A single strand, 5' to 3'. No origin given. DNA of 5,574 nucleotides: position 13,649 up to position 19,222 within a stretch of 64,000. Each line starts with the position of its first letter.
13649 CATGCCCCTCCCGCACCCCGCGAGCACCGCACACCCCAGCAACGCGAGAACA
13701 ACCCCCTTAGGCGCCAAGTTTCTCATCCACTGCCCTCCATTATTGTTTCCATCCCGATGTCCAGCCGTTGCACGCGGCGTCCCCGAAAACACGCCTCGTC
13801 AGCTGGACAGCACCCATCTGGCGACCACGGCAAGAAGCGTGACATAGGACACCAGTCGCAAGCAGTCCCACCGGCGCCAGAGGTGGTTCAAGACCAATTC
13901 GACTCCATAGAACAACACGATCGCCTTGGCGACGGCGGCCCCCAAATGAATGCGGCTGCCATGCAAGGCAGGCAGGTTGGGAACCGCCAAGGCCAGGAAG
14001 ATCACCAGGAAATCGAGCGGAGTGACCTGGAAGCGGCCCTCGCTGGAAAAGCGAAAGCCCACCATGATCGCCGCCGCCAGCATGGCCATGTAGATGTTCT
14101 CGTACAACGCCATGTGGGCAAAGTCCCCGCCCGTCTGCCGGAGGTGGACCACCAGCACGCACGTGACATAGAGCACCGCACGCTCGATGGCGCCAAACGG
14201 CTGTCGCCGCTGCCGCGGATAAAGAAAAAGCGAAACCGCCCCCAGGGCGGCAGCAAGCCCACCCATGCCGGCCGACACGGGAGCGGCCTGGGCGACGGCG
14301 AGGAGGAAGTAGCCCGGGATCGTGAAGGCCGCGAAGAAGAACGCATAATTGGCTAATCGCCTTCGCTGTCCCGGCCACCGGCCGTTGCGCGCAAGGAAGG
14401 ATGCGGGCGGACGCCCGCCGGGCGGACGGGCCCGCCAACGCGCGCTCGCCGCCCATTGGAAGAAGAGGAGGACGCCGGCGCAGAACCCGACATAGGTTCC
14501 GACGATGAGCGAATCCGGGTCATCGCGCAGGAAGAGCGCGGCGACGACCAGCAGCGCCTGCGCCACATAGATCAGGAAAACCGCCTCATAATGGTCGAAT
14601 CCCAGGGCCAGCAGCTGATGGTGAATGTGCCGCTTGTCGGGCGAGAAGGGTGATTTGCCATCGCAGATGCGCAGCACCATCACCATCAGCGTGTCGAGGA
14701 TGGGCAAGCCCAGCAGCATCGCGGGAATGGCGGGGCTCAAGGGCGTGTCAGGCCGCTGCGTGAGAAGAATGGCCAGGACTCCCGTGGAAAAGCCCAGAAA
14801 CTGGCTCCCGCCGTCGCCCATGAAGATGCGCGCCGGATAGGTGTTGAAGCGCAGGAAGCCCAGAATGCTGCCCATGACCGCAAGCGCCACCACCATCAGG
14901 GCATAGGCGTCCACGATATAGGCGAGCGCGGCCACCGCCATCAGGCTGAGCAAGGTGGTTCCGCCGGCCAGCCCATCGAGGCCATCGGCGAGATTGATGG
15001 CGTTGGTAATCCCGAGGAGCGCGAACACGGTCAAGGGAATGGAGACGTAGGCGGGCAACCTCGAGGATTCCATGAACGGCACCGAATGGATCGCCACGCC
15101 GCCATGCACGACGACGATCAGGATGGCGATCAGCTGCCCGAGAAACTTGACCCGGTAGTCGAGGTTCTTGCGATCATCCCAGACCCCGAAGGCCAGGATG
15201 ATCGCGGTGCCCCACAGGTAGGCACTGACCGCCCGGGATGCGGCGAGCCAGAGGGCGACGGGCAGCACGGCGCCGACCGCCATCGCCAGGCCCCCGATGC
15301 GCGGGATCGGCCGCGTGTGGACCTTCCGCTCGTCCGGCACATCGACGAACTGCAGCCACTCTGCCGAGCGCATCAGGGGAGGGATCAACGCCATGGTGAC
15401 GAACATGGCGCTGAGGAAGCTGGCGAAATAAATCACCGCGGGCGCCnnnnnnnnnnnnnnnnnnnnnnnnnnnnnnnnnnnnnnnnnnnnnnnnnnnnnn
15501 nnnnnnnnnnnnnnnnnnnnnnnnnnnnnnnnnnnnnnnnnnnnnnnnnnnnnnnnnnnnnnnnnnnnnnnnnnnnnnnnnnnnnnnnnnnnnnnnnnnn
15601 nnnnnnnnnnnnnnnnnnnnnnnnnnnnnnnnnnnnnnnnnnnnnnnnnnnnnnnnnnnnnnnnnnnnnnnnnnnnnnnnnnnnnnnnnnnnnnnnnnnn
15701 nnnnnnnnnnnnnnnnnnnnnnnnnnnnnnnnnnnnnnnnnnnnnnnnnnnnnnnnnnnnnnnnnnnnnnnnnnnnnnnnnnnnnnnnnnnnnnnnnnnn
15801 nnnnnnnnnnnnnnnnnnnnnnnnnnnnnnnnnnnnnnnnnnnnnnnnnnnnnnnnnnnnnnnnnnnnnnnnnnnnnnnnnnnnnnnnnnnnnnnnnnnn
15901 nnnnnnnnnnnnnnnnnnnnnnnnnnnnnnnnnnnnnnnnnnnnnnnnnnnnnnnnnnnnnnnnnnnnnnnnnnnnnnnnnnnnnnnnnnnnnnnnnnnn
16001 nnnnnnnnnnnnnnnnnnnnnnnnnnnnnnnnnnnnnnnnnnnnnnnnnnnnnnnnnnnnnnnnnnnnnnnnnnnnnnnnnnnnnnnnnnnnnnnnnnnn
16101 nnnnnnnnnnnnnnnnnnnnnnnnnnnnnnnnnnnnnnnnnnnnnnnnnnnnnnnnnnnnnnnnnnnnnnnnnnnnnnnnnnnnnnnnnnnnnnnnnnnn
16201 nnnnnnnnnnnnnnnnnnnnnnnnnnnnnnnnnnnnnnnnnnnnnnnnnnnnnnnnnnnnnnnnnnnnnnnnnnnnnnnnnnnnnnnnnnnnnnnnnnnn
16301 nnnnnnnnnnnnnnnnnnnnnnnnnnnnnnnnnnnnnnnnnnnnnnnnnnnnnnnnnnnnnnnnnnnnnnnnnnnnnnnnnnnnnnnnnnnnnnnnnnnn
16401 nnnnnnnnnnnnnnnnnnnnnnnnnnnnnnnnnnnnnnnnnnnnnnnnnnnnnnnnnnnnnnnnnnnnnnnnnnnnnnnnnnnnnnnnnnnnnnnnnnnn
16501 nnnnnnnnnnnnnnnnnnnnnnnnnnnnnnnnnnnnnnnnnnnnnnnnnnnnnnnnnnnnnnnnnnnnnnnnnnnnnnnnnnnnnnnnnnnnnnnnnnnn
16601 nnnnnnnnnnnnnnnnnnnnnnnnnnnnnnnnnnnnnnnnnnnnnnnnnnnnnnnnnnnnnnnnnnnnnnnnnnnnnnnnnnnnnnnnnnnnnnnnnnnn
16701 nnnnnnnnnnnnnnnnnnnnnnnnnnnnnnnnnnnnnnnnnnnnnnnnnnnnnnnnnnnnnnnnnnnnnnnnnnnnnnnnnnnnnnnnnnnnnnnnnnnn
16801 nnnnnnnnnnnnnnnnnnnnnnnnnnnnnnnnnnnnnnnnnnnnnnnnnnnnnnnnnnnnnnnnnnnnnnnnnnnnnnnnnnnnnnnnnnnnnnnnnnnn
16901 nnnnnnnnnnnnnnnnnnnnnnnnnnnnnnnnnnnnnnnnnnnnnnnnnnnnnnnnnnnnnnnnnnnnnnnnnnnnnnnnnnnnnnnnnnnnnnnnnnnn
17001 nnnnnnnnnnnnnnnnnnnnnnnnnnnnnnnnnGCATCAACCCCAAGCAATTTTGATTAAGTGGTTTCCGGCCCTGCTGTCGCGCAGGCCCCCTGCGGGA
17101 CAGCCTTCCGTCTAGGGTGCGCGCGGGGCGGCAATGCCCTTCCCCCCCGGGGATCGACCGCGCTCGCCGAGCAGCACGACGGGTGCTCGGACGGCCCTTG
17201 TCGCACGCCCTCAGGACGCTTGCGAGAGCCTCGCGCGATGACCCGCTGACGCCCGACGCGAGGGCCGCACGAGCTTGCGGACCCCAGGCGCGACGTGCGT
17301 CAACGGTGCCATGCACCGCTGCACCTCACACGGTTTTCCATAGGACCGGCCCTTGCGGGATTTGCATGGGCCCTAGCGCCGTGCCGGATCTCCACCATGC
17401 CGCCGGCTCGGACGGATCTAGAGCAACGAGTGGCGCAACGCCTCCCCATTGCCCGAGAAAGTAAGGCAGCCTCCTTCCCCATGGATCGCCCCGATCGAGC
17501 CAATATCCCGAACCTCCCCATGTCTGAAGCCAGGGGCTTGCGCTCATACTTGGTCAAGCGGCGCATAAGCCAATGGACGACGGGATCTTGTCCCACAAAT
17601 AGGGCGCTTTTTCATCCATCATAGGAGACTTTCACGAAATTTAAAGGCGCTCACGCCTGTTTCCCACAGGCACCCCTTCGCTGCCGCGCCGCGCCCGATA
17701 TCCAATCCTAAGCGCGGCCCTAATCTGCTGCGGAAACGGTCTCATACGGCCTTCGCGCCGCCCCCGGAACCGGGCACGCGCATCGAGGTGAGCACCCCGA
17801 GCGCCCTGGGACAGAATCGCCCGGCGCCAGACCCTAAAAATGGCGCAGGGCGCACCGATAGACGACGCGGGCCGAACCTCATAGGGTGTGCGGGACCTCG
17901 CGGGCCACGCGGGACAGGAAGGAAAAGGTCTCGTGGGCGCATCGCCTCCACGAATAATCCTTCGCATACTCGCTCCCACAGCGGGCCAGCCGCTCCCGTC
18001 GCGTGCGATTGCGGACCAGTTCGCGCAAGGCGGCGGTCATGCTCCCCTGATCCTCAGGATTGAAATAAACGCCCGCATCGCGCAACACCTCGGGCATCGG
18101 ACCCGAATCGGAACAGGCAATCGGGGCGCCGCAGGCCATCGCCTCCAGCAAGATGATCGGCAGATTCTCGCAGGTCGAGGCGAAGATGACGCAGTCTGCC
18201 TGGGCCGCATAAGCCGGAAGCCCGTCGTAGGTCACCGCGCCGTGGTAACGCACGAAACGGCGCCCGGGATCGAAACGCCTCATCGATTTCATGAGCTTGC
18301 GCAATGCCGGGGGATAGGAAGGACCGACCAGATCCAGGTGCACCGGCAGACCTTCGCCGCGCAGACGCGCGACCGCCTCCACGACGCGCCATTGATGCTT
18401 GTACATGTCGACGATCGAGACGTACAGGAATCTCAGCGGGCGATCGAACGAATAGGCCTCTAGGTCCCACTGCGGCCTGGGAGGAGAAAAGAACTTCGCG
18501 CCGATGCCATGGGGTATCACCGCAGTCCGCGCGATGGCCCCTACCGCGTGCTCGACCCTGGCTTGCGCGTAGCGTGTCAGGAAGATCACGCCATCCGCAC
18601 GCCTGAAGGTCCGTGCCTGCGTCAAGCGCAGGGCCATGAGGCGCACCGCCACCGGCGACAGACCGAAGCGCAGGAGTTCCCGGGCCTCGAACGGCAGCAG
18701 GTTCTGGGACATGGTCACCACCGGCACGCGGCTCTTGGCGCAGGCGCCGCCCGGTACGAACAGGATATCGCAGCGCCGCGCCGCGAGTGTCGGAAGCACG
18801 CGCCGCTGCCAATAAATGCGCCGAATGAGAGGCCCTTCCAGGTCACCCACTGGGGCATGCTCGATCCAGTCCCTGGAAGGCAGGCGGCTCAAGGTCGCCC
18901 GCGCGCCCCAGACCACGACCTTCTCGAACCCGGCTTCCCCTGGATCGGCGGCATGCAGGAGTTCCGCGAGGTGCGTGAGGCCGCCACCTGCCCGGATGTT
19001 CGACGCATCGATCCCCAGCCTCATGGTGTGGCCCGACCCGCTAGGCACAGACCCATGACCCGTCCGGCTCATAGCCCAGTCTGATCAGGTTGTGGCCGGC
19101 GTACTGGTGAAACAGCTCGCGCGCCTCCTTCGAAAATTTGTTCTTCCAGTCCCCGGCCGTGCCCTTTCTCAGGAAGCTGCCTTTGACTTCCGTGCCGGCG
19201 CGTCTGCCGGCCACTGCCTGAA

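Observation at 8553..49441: Exosortase EPS locus, a complete T2SS operon and C-terminally sorted cargo form one contiguous ~41 kb envelope supercluster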

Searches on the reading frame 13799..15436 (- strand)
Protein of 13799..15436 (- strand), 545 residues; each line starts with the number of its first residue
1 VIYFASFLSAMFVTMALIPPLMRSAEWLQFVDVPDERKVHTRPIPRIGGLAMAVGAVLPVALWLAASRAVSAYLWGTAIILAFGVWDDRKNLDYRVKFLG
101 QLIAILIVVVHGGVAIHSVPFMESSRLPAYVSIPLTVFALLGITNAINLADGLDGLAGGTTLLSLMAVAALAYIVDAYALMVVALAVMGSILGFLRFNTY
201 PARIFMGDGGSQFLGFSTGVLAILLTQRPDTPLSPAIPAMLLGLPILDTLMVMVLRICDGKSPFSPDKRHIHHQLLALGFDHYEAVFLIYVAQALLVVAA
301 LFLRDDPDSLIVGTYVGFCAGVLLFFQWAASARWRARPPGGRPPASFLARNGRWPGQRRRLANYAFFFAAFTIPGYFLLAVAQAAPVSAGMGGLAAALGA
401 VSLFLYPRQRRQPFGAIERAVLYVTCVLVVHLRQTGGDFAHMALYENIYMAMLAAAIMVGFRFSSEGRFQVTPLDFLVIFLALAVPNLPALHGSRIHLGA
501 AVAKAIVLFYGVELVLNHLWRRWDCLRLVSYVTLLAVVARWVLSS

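Call 4: search_protein_families(library=ncbifam, proteins=[window:13799-15436:-], max_evalue=0.001)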
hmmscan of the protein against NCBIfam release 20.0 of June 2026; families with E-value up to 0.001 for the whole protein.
window:13799-15436:- (545 aa): 3 families
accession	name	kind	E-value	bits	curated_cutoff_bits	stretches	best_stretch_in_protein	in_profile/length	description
TIGR02380.1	ECA_wecA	exception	9.9e-48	163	326.05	1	9-300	6-305/346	UDP-N-acetylglucosamine--undecaprenyl-phosphate N-acetylglucosaminephosphotransferase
NF053644.1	MraY_archaea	equivalog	6.7e-23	81.5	450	1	94-298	150-337/340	pseudomurein biosynthesis MraY family phospho-N-acetylmuramoyl-pentapeptide-transferase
TIGR00445.1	mraY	equivalog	1.9e-22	80.2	192.05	1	13-301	4-315/321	phospho-N-acetylmuramoyl-pentapeptide-transferase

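Call 10: search_protein_families(library=pfam, proteins=[window:13799-15436:-], max_evalue=0.01)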
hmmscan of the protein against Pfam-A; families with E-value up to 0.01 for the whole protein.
window:13799-15436:- (545 aa): 1 family
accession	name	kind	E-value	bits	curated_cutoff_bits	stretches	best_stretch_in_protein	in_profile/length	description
PF00953.26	Glycos_transf_4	-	7.7e-41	140.2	27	1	73-225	4-159/160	Glycosyl transferase family 4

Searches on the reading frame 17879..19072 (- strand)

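Call 4: search_protein_families(library=ncbifam, proteins=[window:17879-19072:-], max_evalue=0.001)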
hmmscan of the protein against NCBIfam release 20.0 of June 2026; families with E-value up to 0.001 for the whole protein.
window:17879-19072:- (397 aa): 21 families
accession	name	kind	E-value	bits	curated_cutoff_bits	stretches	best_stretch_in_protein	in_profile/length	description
TIGR04047.1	MSMEG_0565_glyc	hypoth_equivalog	1.8e-21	76.7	259.85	1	147-383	127-368/373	MSMEG_0565 family glycosyltransferase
NF041876.1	EPS_EpsE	equivalog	1.5e-20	73.8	400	1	151-378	154-385/389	exopolysaccharide biosynthesis GT4 family glycosyltransferase EpsE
NF038229.1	Glyco4_Geo_Pelo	equivalog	4.7e-14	52.2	400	1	152-385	103-332/338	GPMC system family 4 glycosyltransferase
NF053787.1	GlcN_PG_synth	equivalog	8.2e-13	47.9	480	1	223-383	208-353/361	N-acetylglucosaminyl phosphatidylglycerol synthase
TIGR02149.1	glgA_Coryne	subfamily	9.3e-12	44.8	302.4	1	182-388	170-389/391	glycogen synthase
TIGR03088.1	stp2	hypoth_equivalog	4.3e-11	42.5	409.05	1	181-379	160-363/374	TIGR03088 family PEP-CTERM/XrtA system glycosyltransferase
NF038298.1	EPS_HpsO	equivalog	5e-11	42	575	1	303-388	300-386/388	hormogonium polysaccharide biosynthesis glycosyltransferase HpsO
TIGR03449.1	mycothiol_MshA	equivalog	6e-11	41.9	462.5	1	271-385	283-399/406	D-inositol-3-phosphate glycosyltransferase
NF038295.1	EPS_HpsP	equivalog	1.2e-10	41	550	1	162-385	157-383/388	hormogonium polysaccharide biosynthesis glycosyltransferase HpsP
NF041010.1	glycosy_Agl16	equivalog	2.4e-10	39.8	575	1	152-382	127-344/352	glycosylation protein Agl16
TIGR03999.1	thiol_BshA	equivalog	2.4e-08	33.3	273.7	1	283-374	264-358/375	N-acetyl-alpha-D-glucosaminyl L-malate synthase BshA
TIGR04063.1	stp3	hypoth_equivalog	2.5e-08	33.2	442.05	1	154-377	153-383/397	TIGR04063 family PEP-CTERM/XrtA system glycosyltransferase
NF050063.1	ProtGlycPglJ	equivalog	1.2e-06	27.9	500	1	287-386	261-363/363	N-acetylgalactosamine-N,N'-diacetylbacillosaminyl-diphospho-undecaprenol 4-alpha-N-acetylgalactosaminyltransferase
NF047684.1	TeichurnBiosyTuaC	equivalog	3.9e-06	26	550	1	272-363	270-362/391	teichuronic acid biosynthesis protein TuaC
TIGR02472.1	sucr_P_syn_N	equivalog_domain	9.5e-06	24.7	576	1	296-377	345-429/439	sucrose-phosphate synthase, putative, glycosyltransferase domain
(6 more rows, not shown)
